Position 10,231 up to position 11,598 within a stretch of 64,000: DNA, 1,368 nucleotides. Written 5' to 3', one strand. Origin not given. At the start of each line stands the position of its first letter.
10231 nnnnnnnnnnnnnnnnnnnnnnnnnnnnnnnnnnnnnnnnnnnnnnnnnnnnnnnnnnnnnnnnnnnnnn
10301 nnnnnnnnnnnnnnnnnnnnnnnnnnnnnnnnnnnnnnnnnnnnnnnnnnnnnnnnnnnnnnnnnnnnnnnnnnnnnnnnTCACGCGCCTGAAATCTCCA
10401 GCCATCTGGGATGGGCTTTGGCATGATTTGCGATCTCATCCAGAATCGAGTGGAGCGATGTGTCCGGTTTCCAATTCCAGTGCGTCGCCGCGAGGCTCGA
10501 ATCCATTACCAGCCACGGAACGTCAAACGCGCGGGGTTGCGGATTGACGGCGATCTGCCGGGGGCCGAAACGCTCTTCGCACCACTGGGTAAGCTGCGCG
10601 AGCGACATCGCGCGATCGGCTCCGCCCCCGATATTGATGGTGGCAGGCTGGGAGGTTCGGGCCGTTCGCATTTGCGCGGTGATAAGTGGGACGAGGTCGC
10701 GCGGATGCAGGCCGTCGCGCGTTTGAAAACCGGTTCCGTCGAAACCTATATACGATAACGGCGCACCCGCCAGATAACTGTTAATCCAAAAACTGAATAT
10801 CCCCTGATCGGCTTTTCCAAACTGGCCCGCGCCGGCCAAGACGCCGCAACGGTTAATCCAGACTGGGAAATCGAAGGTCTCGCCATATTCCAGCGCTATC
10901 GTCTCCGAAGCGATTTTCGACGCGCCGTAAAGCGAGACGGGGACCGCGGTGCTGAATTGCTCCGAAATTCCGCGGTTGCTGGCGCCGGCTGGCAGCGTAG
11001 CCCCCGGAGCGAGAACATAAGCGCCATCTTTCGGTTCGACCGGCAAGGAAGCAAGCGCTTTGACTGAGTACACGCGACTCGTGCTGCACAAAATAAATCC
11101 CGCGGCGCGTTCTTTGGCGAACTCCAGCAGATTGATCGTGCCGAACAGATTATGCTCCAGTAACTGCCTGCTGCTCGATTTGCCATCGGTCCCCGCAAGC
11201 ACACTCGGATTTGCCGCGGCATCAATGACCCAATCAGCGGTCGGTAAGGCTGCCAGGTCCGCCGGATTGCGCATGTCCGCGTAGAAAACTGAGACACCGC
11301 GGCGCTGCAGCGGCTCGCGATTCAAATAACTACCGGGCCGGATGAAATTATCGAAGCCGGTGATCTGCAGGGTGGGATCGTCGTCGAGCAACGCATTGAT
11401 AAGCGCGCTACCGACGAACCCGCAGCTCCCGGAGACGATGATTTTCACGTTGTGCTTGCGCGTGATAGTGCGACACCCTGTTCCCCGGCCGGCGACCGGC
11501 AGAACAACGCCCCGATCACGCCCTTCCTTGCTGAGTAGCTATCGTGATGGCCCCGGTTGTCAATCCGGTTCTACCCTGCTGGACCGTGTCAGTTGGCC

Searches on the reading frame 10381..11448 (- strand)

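Call 12: search_protein_families(library=pfam, proteins=[window:10381-11448:-], max_evalue=0.001)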
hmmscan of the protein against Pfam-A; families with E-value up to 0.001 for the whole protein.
window:10381-11448:- (355 aa): 5 families
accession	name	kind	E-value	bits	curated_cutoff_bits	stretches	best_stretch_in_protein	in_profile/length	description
PF01370.27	Epimerase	-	1e-26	94.3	20.9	1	3-274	1-240/240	NAD dependent epimerase/dehydratase family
PF16363.11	GDP_Man_Dehyd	-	4.1e-17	63.1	27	2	162-338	142-331/332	GDP-mannose 4,6 dehydratase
PF07993.18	NAD_binding_4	-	1e-10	41.6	20.1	1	87-215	99-218/258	Male sterility protein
PF01073.25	3Beta_HSD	-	4e-07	29.8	22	1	4-125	1-118/280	3-beta hydroxysteroid dehydrogenase/isomerase family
PF04321.23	RmlD_sub_bind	-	0.00043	19.9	27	0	1-190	1-141/287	RmlD substrate binding domain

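Call 71: search_protein_families(library=ncbifam, proteins=[window:10381-11448:-], max_evalue=0.001)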
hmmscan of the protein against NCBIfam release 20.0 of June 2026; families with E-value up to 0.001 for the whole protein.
window:10381-11448:- (355 aa): 11 families
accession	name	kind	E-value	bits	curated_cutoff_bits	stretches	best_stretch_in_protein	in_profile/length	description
TIGR01181.1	dTDP_gluc_dehyt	equivalog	8.5e-16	57.9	365.1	2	166-281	143-250/321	dTDP-glucose 4,6-dehydratase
TIGR01179.1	galE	equivalog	1.5e-14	53.6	262.3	2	156-340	128-322/332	UDP-glucose 4-epimerase GalE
TIGR04180.1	EDH_00030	hypoth_equivalog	8.6e-12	44.7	475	1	3-171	1-167/297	NAD-dependent 4,6-dehydratase LegB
NF007582.0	PRK10217.1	equivalog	3e-08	33.1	698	0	168-280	154-258/355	dTDP-glucose 4,6-dehydratase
TIGR01746.1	Thioester-redct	subfamily_domain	1.5e-07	31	213.35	1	92-294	104-280/371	thioester reductase domain-containing protein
TIGR02197.1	heptose_epim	equivalog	8.2e-07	28.5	274.6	1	3-129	1-120/316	ADP-glyceromanno-heptose 6-epimerase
NF007956.0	PRK10675.1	subfamily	7.9e-06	25.2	394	0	159-347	134-333/338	UDP-glucose 4-epimerase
NF007490.0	PRK10084.1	subfamily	1.7e-05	24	649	1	1-279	1-264/361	dTDP-glucose 4,6-dehydratase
NF043036.1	ErythonDh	equivalog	0.00033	20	325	1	1-127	1-129/321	D-erythronate dehydrogenase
TIGR03466.1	HpnA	hypoth_equivalog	0.00048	19.1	367.65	1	1-120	1-109/327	hopanoid-associated sugar epimerase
NF042422.1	oxyalk_red_OleD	equivalog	0.00084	18.8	580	0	1-140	1-124/329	2-alkyl-3-oxoalkanoate reductase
